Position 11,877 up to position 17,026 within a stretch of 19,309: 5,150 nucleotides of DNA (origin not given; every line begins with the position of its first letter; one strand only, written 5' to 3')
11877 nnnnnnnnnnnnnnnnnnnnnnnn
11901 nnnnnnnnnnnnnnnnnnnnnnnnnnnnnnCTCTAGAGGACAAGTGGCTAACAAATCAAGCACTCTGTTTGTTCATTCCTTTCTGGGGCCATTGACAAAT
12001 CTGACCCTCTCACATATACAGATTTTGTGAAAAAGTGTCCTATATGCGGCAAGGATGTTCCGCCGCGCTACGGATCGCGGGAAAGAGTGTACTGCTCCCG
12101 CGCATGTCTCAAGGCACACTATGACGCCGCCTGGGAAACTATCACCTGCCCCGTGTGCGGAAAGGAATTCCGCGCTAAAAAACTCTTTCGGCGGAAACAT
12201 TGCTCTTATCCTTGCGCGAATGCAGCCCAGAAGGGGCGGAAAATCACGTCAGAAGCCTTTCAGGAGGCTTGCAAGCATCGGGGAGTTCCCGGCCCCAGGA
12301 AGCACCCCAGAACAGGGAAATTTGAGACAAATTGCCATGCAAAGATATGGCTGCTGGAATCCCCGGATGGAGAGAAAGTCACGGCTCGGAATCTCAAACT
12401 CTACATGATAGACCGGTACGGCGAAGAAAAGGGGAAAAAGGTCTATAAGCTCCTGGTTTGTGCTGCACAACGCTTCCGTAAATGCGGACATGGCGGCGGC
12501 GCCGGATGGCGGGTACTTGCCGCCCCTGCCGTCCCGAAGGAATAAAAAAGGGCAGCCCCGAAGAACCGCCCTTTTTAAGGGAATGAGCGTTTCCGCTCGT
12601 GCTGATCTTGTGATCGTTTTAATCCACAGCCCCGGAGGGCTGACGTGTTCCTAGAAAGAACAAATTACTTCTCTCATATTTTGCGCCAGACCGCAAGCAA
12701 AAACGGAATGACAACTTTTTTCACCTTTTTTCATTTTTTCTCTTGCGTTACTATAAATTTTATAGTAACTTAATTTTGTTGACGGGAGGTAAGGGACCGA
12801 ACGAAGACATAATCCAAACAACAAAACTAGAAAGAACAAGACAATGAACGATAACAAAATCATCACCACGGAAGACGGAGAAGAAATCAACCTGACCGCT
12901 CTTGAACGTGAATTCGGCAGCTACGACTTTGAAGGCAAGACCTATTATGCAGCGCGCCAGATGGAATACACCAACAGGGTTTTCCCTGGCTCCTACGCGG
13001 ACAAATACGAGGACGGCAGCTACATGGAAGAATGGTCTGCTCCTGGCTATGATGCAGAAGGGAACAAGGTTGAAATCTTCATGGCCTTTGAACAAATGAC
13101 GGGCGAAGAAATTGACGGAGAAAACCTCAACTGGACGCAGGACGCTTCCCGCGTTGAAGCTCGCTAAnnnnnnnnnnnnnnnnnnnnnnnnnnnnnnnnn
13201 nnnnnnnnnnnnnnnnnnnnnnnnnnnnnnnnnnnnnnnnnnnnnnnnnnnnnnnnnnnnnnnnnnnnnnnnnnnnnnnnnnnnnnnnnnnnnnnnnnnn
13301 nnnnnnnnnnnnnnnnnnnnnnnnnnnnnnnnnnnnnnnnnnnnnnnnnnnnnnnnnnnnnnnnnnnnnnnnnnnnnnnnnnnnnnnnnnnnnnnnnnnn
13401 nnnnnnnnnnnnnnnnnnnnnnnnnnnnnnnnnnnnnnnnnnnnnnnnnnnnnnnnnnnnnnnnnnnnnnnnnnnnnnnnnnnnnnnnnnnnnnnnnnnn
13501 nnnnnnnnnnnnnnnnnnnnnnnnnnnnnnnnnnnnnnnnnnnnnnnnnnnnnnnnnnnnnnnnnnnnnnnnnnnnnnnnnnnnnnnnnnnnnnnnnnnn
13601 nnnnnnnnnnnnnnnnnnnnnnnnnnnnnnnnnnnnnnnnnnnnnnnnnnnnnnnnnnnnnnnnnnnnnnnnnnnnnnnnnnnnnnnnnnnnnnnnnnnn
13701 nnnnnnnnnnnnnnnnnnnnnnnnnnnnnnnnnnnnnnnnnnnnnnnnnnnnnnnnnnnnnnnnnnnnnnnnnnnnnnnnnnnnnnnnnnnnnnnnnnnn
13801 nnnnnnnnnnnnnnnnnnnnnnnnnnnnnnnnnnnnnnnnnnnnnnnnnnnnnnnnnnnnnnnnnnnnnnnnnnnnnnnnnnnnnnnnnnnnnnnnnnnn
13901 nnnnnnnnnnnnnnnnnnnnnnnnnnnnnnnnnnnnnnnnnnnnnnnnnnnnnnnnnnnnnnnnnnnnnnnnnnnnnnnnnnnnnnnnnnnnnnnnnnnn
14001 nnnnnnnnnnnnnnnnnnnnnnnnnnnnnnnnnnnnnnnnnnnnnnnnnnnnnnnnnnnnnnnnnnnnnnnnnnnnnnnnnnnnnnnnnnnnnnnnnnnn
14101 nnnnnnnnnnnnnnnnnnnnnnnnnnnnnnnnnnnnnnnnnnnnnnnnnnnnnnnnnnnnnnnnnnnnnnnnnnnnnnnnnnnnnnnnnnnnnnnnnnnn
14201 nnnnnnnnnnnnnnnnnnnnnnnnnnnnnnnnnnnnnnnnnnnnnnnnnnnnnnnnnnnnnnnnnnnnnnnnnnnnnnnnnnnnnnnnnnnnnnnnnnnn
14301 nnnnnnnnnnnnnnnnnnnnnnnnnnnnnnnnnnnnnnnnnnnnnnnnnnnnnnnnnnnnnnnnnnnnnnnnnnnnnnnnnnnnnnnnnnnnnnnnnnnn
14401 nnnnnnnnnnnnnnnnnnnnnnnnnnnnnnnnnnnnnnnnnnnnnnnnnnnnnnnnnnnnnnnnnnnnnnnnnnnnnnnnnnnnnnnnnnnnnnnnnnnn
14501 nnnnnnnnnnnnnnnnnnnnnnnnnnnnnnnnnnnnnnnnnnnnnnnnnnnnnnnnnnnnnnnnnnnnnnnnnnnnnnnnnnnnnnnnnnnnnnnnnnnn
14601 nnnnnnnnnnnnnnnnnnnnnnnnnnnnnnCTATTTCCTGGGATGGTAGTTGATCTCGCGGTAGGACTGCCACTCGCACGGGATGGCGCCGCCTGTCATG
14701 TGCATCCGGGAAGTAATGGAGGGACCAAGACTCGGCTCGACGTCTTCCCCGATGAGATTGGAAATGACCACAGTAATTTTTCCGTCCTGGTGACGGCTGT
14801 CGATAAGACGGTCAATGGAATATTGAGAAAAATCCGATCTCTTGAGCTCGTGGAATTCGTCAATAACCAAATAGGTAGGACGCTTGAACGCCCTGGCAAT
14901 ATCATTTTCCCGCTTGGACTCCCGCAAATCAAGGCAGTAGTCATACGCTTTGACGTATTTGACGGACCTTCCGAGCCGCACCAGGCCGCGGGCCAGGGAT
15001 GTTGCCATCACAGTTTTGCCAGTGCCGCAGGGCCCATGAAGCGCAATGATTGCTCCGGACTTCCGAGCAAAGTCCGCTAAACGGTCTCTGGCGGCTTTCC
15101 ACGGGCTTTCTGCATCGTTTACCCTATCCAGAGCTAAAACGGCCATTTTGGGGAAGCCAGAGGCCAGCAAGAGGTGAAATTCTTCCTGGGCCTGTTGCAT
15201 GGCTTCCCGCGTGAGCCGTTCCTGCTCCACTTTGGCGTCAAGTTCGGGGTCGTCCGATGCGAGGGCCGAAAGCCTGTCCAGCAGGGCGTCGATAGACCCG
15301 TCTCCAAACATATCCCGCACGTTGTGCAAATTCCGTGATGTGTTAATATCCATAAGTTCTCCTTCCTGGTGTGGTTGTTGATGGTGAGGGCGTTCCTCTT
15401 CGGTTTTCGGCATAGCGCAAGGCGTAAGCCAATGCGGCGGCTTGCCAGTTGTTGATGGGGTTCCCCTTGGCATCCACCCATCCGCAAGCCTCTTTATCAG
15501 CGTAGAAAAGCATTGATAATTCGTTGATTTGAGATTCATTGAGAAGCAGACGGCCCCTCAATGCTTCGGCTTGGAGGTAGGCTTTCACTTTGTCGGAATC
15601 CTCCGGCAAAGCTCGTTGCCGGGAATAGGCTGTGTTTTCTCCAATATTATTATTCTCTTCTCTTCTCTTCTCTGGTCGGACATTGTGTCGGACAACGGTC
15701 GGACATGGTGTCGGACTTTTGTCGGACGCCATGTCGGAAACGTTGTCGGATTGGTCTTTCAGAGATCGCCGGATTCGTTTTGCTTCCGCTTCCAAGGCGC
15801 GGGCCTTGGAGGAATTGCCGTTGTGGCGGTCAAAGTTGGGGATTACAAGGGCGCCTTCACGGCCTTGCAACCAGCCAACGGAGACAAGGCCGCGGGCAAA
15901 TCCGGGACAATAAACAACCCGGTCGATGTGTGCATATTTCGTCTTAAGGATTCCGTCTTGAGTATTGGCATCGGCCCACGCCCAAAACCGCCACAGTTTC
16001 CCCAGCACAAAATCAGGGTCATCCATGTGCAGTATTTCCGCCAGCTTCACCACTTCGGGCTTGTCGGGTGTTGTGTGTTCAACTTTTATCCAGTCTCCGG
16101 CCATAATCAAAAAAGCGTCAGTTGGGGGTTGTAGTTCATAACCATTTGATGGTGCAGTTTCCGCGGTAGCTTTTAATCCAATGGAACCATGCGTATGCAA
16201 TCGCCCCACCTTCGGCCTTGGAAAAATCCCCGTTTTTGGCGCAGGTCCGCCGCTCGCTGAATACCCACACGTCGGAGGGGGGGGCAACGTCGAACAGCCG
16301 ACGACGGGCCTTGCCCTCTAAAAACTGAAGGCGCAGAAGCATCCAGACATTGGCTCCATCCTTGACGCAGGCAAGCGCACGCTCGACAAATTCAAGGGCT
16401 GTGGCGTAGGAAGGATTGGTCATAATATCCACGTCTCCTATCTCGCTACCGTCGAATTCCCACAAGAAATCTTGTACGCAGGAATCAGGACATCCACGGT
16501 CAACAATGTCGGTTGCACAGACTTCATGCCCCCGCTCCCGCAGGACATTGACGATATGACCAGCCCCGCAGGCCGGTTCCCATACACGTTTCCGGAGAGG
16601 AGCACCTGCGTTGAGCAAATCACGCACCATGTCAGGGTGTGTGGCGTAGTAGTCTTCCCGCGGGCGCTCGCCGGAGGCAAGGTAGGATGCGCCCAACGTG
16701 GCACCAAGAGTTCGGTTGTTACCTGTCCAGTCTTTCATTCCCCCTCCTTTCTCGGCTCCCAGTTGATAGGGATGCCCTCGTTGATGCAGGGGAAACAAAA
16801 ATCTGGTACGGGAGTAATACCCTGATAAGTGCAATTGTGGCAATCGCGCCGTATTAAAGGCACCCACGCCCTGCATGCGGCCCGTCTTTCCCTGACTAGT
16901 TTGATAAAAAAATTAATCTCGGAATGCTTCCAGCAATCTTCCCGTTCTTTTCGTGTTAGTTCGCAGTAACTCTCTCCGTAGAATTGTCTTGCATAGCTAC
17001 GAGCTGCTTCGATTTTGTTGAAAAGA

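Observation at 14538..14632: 19-bp x4.7 perfect tandem array filling a convergent intergenic gap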

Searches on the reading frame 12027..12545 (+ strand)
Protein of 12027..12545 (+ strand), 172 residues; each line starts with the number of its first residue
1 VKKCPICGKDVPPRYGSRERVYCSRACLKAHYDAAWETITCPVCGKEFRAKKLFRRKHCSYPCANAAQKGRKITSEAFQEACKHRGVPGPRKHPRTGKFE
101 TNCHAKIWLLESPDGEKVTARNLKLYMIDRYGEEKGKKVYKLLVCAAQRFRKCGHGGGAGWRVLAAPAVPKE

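Call 8: search_protein_families(library=phrogs, proteins=[window:12027-12545:+], max_evalue=0.001)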
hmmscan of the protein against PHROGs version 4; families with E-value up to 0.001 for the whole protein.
window:12027-12545:+ (172 aa): 4 families
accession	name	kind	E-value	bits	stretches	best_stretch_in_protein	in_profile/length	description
phrog_1271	-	DNA, RNA and nucleotide metabolism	7.5e-09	36.4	1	2-90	178-248/361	HNH endonuclease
phrog_2308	-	unknown function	1.2e-05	26.4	1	2-71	56-133/138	-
phrog_13559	-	unknown function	0.00069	20.9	0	38-74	11-49/107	-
phrog_6332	-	unknown function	0.00071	20.5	0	36-48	5-17/60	-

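Call 47: search_protein_families(library=pfam, proteins=[window:12027-12545:+], max_evalue=1)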
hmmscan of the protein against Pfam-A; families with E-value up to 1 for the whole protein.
window:12027-12545:+ (172 aa): 30 families (the best 25 are shown)
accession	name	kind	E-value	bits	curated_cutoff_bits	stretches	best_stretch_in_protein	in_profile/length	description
PF24460.1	DUF7575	-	0.00074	19.3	28.5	1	37-48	2-13/28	Domain of unknown function (DUF7575)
PF13913.12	zf-C2HC_2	-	0.00093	19.3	27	1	37-53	1-17/25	zinc-finger of a C2HC-type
PF24451.1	DUF7567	-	0.0031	17.8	27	1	30-65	8-42/131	Family of unknown function (DUF7567)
PF22034.2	B129_C2H2-zf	-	0.0032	18.1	27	1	41-49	1-9/22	Uncharacterized protein B-129, C2H2 zinc finger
PF15801.11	zf-C6H2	-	0.0051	17.4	30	1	3-33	14-39/47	zf-MYND-like zinc finger, mRNA-binding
PF00096.32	zf-C2H2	-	0.006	17.4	25.2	1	40-55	2-17/23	Zinc finger, C2H2 type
PF22747.2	Zn_ribbon_DUF2089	-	0.0067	16.9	27.6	1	41-53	1-13/32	DUF2089 zinc ribbon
PF03884.20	YacG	-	0.0082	16.3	25.5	1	3-28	2-27/52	DNA gyrase inhibitor YacG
PF09538.15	FYDLN_acid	-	0.0093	17.1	23.9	1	26-70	14-58/105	Protein of unknown function (FYDLN_acid)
PF18112.7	Zn-C2H2_12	-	0.02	15.8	23.2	0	2-13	1-12/27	Autophagy receptor zinc finger-C2H2 domain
PF13894.12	zf-C2H2_4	-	0.023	15.8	27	1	40-59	2-20/24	C2H2-type zinc finger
PF25403.1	zf-C2H2_ZFAND2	-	0.024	15.1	27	0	4-15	5-16/40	ZFAND2A/B-like C2H2 zinc finger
PF04423.19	Rad50_zn_hook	-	0.024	14.9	24.3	1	40-52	21-33/52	Rad50 zinc hook motif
PF05605.18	zf-Di19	-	0.031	15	27.5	1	38-55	2-19/54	Drought induced 19 protein (Di19), zinc-binding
PF15750.11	UBZ_FAAP20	-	0.046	14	25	0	40-50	3-13/35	Ubiquitin-binding zinc-finger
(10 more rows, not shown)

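Call 48: search_protein_families(library=ncbifam, proteins=[window:12027-12545:+], max_evalue=1)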
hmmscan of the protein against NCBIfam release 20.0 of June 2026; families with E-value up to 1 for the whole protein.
window:12027-12545:+ (172 aa): 5 families
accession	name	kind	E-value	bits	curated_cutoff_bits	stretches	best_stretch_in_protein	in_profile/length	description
NF041070.1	carrier_LysW_Arch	domain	0.013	15.6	75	0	2-11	3-12/57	alpha-aminoadipate/glutamate carrier protein LysW/ArgW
NF001638.0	PRK00418.1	equivalog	0.014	15.2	83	1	3-27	9-33/65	DNA gyrase inhibitor YacG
NF047912.1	ECs_2282_CxxC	subfamily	0.058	13.3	37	0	38-52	27-41/60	ECs_2282 family putative zinc-binding protein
NF038384.1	zinc_YnfU_fam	subfamily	0.13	11.9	36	0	38-50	38-50/52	YnfU family zinc-binding protein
NF006224.0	PRK08351.1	equivalog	0.44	10.6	108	0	24-46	3-23/61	DNA-directed RNA polymerase subunit E''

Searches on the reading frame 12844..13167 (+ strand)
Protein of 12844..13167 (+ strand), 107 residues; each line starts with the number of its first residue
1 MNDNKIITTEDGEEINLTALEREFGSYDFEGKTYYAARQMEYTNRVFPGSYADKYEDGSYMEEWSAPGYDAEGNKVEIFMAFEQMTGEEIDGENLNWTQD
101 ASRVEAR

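Call 4: search_protein_families(library=pfam, proteins=[window:12844-13167:+], max_evalue=0.01)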
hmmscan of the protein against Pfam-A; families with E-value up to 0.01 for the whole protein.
window:12844-13167:+ (107 aa): 0 families

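Call 40: search_protein_families(library=phrogs, proteins=[window:12844-13167:+], max_evalue=0.1)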
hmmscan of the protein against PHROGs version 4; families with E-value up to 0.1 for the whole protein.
window:12844-13167:+ (107 aa): 0 families

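Call 47: search_protein_families(library=pfam, proteins=[window:12844-13167:+], max_evalue=1)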
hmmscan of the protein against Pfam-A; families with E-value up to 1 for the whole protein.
window:12844-13167:+ (107 aa): 0 families

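Call 48: search_protein_families(library=ncbifam, proteins=[window:12844-13167:+], max_evalue=1)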
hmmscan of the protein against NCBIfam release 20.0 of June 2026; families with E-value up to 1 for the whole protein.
window:12844-13167:+ (107 aa): 0 families
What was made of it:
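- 12844..13167 (+): 107-aa acidic protein of unknown function, the upstream partner of the HTH gene. The pair travels together in relatives. No family hit (calls 4, 40, 47, 48).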

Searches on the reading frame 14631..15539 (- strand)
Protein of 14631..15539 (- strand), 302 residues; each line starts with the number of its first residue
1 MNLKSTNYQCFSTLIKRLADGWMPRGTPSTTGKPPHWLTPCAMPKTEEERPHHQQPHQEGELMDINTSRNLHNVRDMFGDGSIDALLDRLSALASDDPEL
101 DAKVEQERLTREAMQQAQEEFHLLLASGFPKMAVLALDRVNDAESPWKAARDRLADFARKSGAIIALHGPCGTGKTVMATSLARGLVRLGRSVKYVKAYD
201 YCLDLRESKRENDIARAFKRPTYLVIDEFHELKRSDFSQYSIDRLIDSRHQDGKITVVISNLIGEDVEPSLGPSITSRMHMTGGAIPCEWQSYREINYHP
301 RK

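Call 4: search_protein_families(library=pfam, proteins=[window:14631-15539:-], max_evalue=0.01)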
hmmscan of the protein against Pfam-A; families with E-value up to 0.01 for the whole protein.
window:14631-15539:- (302 aa): 17 families
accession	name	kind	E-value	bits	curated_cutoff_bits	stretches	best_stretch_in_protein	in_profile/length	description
PF01695.23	IstB_IS21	-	2.4e-11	44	24.1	1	156-262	87-194/238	IstB-like ATP binding protein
PF00004.35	AAA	-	4.7e-07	30.8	21.2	1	166-240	2-83/131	ATPase family associated with various cellular activities (AAA)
PF13173.12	AAA_14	-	4.6e-06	27.1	27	1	163-261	3-99/129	AAA domain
PF13401.12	AAA_22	-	5.7e-05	23.9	27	1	161-205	4-47/130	AAA domain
PF24883.2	NPHP3_N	-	7e-05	23.5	24.8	0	161-196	21-56/164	Nephrocystin 3, N-terminal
PF13191.12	AAA_16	-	0.00016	22.6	32.6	0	151-190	13-52/167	AAA ATPase domain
PF04851.21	ResIII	-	0.0003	21.2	22.5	0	160-188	21-49/164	Type III restriction enzyme, res subunit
PF13238.12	AAA_18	-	0.00056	20.8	29.4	1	165-216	1-52/128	AAA domain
PF02367.23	TsaE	-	0.00057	20.3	26.6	1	153-186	13-45/128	Threonylcarbamoyl adenosine biosynthesis protein TsaE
PF00308.24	Bac_DnaA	-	0.0011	19.6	23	1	149-262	21-139/162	Bacterial DnaA ATPAse domain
PF06309.17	Torsin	-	0.0024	18.4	27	1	162-210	53-101/127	Torsin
PF13481.12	AAA_25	-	0.0025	17.9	27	1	140-193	12-63/195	AAA domain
PF05729.18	NACHT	-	0.0033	17.7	26.7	0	164-230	2-63/167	NACHT domain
PF07728.20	AAA_5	-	0.0049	17.3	22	0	167-234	4-80/139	AAA domain (dynein-related subfamily)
PF25199.1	nSTAND_NTPase5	-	0.005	17.1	34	0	158-231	37-107/145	Novel STAND NTPase 5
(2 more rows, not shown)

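Call 8: search_protein_families(library=phrogs, proteins=[window:14631-15539:-], max_evalue=0.001)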
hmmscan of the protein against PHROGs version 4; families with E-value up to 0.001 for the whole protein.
window:14631-15539:- (302 aa): 6 families
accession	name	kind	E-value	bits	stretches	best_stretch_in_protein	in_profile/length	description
phrog_50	-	DNA, RNA and nucleotide metabolism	9.3e-27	95.3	1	147-300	353-516/570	DnaC-like helicase loader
phrog_3277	-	DNA, RNA and nucleotide metabolism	3.2e-19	70.4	1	165-295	13-154/168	DnaC-like helicase loader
phrog_26922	-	DNA, RNA and nucleotide metabolism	1.8e-07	32.7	1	211-286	2-78/92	DnaC-like helicase loader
phrog_27475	-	unknown function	3.1e-06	26.9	1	157-235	438-519/599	-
phrog_168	-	DNA, RNA and nucleotide metabolism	9.2e-05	23.3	1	162-249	42-127/314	clamp loader of DNA polymerase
phrog_15585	-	unknown function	0.00072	19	0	137-188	327-375/793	-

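Call 31: find_encoding_contigs(protein=window:14631-15539:-, flank=6000, max_places=10)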
Protein window:14631-15539:- (302 aa): no gene with exactly this product is on record in the collection.

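Call 34: find_homologous_proteins(query=window:14631-15539:-, max_evalue=1e-20)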
Query window:14631-15539:- (302 aa): 7 proteins with E <= 1e-20 among 2780 candidates.
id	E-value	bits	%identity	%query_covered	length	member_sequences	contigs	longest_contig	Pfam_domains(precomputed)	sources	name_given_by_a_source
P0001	2.0e-148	512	96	79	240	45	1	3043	PF13173.13,PF01695.24,PF24883.3,PF00004.36,PF13401.13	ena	-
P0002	1.1e-91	325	63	77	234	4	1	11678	PF01695.24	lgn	-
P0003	2.7e-84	301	59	77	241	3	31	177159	PF01695.24,PF00004.36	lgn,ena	-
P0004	7.8e-81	290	58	77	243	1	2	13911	PF01695.24,PF00004.36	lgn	-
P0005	8.6e-80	286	57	77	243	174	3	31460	PF01695.24,PF00004.36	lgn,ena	-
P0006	3.5e-56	209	62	52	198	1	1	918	PF01695.24,PF00004.36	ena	-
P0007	4.5e-55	205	64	49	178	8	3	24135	PF01695.24,PF00004.36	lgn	-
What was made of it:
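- Tried and rejected: An exact look-up of the 302-aa DnaC-like ORF found nothing, probably because the real start is M63 (calls 31, 34).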

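Call 35: find_encoding_contigs(protein=P0003, flank=4000, max_places=6)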
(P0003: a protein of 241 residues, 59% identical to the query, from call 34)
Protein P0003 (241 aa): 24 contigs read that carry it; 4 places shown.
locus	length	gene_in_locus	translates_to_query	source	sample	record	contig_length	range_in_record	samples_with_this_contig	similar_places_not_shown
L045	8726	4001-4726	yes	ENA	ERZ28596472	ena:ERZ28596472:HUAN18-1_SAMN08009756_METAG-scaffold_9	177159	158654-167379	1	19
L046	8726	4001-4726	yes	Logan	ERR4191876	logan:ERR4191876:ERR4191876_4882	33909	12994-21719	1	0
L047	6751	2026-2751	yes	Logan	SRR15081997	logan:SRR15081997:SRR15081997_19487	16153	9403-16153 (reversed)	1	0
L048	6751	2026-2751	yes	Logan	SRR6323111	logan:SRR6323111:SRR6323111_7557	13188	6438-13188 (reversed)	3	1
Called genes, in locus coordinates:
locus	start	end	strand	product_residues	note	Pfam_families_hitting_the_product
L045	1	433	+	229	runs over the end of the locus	PF09588:YqaJ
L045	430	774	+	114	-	PF06356:DUF1064 (faint)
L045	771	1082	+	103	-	-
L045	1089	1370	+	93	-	-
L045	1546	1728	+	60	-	-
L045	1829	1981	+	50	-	-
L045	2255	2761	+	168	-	PF13649:Methyltransf_25 (faint), PF08241:Methyltransf_11 (faint)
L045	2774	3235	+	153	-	-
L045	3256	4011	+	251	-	-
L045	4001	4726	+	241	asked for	PF01695:IstB_IS21, PF00004:AAA (weak)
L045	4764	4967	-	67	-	-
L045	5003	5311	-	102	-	-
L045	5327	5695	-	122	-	-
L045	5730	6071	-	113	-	-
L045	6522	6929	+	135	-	PF20901:Sf6_terminase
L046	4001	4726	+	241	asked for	PF01695:IstB_IS21, PF00004:AAA (weak)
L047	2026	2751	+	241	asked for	PF01695:IstB_IS21, PF00004:AAA (weak)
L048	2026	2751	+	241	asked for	PF01695:IstB_IS21, PF00004:AAA (weak)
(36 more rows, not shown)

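Call 36: find_encoding_contigs(protein=P0005, flank=4000, max_places=6)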
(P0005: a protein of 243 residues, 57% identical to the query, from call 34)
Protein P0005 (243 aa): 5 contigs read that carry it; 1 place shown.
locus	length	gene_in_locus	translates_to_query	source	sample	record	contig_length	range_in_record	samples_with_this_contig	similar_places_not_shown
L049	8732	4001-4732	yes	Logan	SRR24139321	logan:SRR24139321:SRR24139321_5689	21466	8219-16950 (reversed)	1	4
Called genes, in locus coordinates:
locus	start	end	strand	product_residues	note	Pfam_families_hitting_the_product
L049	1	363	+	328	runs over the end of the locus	-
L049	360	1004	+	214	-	PF09588:YqaJ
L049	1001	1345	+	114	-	-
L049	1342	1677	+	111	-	-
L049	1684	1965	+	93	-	-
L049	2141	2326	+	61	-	-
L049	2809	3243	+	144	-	PF08241:Methyltransf_11 (faint)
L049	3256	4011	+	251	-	-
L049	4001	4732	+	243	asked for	PF01695:IstB_IS21, PF00004:AAA (weak)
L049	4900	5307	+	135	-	PF20901:Sf6_terminase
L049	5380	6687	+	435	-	-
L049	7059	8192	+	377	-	PF06074:Portal_Mu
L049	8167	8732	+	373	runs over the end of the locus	PF10123:Mu-like_Pro_N, PF05929:Phage_GPO_N (faint)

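Call 37: find_encoding_contigs(protein=P0002, flank=4000, max_places=4)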
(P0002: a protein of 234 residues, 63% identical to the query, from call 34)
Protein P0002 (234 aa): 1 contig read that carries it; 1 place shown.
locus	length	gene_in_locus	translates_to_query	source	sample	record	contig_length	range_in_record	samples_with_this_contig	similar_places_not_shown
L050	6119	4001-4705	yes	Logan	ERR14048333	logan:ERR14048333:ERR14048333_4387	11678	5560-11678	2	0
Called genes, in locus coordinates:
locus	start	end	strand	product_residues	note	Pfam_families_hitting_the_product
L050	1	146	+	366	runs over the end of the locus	-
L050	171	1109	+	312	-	PF12684:DUF3799 (weak), PF12705:PDDEXK_1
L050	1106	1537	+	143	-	PF05866:RusA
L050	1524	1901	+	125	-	-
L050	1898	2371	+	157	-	-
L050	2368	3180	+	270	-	PF02086:MethyltransfD12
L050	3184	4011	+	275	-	-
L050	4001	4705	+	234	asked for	PF01695:IstB_IS21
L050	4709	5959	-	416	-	PF13102:Phage_int_SAM_5, PF00589:Phage_integrase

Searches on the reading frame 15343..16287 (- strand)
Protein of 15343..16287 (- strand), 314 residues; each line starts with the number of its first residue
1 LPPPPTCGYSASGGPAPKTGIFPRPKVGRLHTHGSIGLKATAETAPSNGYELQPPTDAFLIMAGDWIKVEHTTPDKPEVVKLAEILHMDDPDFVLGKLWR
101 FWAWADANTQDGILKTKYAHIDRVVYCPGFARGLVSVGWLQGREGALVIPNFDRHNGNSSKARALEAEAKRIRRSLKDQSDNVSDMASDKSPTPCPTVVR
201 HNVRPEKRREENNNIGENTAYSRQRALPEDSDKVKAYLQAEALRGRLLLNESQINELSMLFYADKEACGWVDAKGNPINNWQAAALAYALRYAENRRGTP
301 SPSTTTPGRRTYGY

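Call 4: search_protein_families(library=pfam, proteins=[window:15343-16287:-], max_evalue=0.01)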
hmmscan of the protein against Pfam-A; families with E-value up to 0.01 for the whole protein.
window:15343-16287:- (314 aa): 0 families

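Call 8: search_protein_families(library=phrogs, proteins=[window:15343-16287:-], max_evalue=0.001)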
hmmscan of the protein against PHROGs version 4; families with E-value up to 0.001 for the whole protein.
window:15343-16287:- (314 aa): 2 families
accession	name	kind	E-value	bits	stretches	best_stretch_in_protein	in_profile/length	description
phrog_2509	-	DNA, RNA and nucleotide metabolism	1.4e-50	173.4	1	62-240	1-170/277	replication initiation protein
phrog_9474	-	DNA, RNA and nucleotide metabolism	8.9e-27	95.3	1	64-217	1-158/288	replication initiation protein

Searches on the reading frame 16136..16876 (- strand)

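Call 4: search_protein_families(library=pfam, proteins=[window:16136-16876:-], max_evalue=0.01)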
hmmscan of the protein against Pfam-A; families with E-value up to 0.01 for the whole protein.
window:16136-16876:- (246 aa): 0 families

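Call 8: search_protein_families(library=phrogs, proteins=[window:16136-16876:-], max_evalue=0.001)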
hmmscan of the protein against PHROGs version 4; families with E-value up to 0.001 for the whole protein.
window:16136-16876:- (246 aa): 1 family
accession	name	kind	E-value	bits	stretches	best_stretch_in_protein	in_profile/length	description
phrog_799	-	other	2.3e-51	176.4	1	33-245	171-378/458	DNA methyltransferase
